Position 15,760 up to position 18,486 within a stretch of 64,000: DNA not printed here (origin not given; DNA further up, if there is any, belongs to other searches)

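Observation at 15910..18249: B-family polymerase with intact-looking palm, missing ExoI DxE motif and motif C reading YVDGMW instead of YGDTDS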

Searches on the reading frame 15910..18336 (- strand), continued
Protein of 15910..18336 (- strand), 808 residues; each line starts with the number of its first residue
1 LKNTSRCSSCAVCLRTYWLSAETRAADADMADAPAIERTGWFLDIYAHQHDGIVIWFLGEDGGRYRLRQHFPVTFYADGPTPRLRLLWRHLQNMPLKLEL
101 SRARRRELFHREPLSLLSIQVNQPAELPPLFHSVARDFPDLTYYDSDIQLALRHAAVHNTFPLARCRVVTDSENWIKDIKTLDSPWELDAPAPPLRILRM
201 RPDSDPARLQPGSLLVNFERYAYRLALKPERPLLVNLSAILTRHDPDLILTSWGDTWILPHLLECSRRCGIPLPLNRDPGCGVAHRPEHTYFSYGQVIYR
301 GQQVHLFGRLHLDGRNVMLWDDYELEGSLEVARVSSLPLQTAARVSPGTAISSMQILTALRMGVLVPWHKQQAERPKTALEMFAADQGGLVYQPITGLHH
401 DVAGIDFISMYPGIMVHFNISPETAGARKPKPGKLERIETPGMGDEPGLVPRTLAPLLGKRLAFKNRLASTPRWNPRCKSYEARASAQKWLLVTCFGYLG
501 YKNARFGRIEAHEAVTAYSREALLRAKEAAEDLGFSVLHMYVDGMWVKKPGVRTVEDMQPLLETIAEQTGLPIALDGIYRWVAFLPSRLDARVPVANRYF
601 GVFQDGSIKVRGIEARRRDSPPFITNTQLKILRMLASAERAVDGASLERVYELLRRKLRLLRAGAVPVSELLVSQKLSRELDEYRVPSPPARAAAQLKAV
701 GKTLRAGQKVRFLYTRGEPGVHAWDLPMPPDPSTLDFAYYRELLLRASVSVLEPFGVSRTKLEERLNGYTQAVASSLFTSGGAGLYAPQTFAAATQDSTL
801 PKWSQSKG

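Call 51: fold_search(model_id=the predicted structure, library=pdb)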
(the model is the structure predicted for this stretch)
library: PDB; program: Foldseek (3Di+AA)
matches with E <= 10: 1172; with E <= 0.001: 255
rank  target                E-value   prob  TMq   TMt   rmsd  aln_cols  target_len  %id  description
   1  5mdn_A                4.2e-31  1.00  0.60  0.61   9.8       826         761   22  Structure of the family B DNA polymerase from the hyperthermophilic archaeon Pyrobaculum calidifontis (released 2016-12-14)
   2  4flu_A                4.9e-31  1.00  0.53  0.55  10.8       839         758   20  Pyrococcus abyssi B family DNA polymerase bound to a dsDNA, in edition mode (released 2012-08-29)
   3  4fm2_A                5.2e-31  1.00  0.53  0.55   9.7       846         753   19  Pyrococcus abyssi B family DNA polymerase (triple mutant) bound to a dsDNA, in edition mode (released 2012-08-29)
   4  4fly_A                5.5e-31  1.00  0.54  0.55   9.6       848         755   19  Pyrococcus abyssi B family DNA polymerase bound to a dsDNA, in edition mode (released 2012-08-29)
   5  4flz_A                1.8e-30  1.00  0.54  0.55   9.7       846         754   19  Pyrococcus abyssi B family DNA polymerase bound to a dsDNA, in edition mode (released 2012-08-29)
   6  4flv_A                1.9e-30  1.00  0.54  0.55  10.6       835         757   20  Pyrococcus abyssi B family DNA polymerase bound to a dsDNA, in edition mode (released 2012-08-29)
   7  4flt_A                2.5e-30  1.00  0.53  0.54  10.7       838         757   20  Pyrococcus abyssi B family DNA polymerase bound to a dsDNA, in edition mode (released 2012-08-29)
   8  4k8z_A                2.7e-29  1.00  0.60  0.61   9.1       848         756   20  KOD Polymerase in binary complex with dsDNA (released 2013-06-26)
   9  8s87                  7.8e-29  1.00  0.53  0.54   9.8       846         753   19  KOD-H4 DNA polymerase mutant - apo structure (released 2024-11-13)
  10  9oat_A                1.2e-28  1.00  0.61  0.62   9.3       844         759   19  TNA polymerase, 5-270, binary complex (released 2025-12-10)
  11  7b0h_F                1.2e-28  1.00  0.56  0.57  10.0       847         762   18  TgoT_6G12 Ternary complex (released 2021-01-13)
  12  5h12                  1.2e-28  1.00  0.50  0.51  11.3       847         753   20  Crystal structure of Deep Vent DNA Polymerase (released 2017-01-25)
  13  9en0_A                1.5e-28  1.00  0.54  0.56   9.8       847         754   19  KOD-H4 DNA polymerase mutant in a unproductive binary complex with DNA:DNA containing six HNA nucleotides (released 2025-09-24)
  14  4k8x_A                1.5e-28  1.00  0.60  0.61   7.8       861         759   19  Binary complex of 9N DNA polymerase in the replicative state (released 2013-06-26)
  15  3a2f_A                1.6e-28  1.00  0.53  0.54  10.4       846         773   20  Crystal Structure of Pyrococcus furiosus DNA polymerase/PCNA monomer mutant complex (released 2009-11-03)
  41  8s84_A                4.5e-27  1.00  0.60  0.62  10.0       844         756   20  KOD-H4 DNA polymerase mutant in a ternary complex with DNA/DNA and non-hydrolyzable triphosphate (released 2024-11-13)
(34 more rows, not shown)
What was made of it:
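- The fold matches E. coli Pol II structures, with TM 0.61 (call 51).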

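Call 53: search_protein_families(library=ncbifam, proteins=[L081:2977-5073:+, L081:2049-2723:+, L081:2710-2970:+], max_evalue=0.001)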
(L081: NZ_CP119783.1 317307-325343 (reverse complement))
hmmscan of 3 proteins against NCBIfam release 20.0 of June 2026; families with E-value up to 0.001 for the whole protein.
L081:2977-5073:+ (698 aa): 9 families
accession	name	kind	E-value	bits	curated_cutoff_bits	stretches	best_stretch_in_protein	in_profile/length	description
NF004418.0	PRK05761.1-4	subfamily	0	1040.6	692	1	1-698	1-715/717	type B DNA-directed DNA polymerase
NF004416.0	PRK05761.1-2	equivalog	1.9e-108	363.6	516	1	104-675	93-648/665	type B DNA-directed DNA polymerase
NF004417.0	PRK05761.1-3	equivalog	5.5e-41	140.4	780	1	264-677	430-845/858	DNA-directed DNA polymerase I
NF004419.0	PRK05761.1-5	equivalog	1.7e-27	95.8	1285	1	264-683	497-920/932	DNA-directed DNA polymerase I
NF004421.0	PRK05762.1-2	equivalog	1.1e-25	90.1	570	1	314-674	410-778/795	DNA polymerase II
TIGR00592.1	pol2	superfamily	1.1e-23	83.2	239.95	1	314-655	799-1150/1176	DNA polymerase (pol2)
NF004415.0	PRK05761.1-1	equivalog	1.7e-23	82.5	1289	1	263-685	438-866/883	DNA-directed DNA polymerase I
NF004422.0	PRK05762.1-4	equivalog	4.9e-18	64.9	1103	1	310-622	398-715/789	DNA polymerase II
NF004420.0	PRK05762.1-1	equivalog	1.4e-14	53.8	1435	1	313-623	397-710/783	DNA polymerase II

L081:2049-2723:+ (224 aa): 1 family
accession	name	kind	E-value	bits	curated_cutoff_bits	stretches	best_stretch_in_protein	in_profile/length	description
TIGR02237.1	recomb_radB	equivalog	4.9e-05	23.3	172.4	1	60-147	56-147/210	DNA repair and recombination protein RadB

L081:2710-2970:+ (86 aa): 0 families
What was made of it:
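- On PolB2 (G2) group of B-family polymerases: NF004418 is confirmed as the haloarchaeal PolB2 model (call 53).
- NF004418 is the haloarchaeal PolB2 model, because the Haladaptatus protein scores 1040 bits against a cut-off of 692 (call 53).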
